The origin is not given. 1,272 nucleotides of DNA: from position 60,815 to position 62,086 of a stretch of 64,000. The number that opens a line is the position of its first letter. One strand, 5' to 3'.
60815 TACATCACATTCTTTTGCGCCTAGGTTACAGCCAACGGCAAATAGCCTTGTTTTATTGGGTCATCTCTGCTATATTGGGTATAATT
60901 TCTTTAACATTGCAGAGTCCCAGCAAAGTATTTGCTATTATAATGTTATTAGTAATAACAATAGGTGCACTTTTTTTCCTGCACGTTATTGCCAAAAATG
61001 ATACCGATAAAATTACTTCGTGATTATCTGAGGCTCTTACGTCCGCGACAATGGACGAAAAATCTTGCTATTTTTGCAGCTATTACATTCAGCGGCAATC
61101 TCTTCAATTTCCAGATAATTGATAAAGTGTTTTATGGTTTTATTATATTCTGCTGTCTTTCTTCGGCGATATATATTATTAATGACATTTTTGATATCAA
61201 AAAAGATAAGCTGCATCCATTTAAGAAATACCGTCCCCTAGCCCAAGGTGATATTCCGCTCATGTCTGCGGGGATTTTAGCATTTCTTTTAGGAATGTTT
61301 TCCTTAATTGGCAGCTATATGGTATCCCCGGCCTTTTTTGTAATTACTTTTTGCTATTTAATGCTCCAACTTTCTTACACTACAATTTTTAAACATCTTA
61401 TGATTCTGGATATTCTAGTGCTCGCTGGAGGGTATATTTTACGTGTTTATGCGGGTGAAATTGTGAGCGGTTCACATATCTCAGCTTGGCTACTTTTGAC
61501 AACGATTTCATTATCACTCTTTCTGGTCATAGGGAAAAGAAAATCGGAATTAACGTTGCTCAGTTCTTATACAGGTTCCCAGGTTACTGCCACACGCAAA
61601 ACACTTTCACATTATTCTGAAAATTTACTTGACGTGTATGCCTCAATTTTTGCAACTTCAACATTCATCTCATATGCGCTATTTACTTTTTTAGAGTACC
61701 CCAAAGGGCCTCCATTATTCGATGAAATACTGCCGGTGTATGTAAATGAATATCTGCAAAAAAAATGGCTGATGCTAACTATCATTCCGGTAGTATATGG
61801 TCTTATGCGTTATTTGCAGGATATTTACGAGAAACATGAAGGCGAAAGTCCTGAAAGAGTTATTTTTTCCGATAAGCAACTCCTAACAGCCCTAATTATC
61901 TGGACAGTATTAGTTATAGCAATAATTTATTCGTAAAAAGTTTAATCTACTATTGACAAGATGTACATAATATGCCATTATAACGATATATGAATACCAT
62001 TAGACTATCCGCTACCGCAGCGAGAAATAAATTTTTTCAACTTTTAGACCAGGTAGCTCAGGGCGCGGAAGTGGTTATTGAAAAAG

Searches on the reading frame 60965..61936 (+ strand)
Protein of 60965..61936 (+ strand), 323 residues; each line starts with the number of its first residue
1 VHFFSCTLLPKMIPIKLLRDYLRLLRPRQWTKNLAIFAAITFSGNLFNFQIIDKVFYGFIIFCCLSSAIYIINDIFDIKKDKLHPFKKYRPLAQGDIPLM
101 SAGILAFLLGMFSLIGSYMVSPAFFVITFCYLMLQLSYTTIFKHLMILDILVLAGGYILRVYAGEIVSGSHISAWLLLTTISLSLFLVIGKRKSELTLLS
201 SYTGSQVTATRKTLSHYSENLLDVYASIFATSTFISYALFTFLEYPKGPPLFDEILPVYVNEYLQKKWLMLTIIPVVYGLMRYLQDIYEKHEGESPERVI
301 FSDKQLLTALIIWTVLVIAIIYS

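Call 79: search_protein_families(library=pfam, proteins=[window:60965-61936:+], max_evalue=0.00001)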
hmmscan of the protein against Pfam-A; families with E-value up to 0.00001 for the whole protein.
window:60965-61936:+ (323 aa): 1 family
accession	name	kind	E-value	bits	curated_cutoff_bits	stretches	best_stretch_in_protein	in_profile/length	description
PF01040.23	UbiA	-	3.2e-19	69.6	34.2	1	49-218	19-181/250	UbiA prenyltransferase family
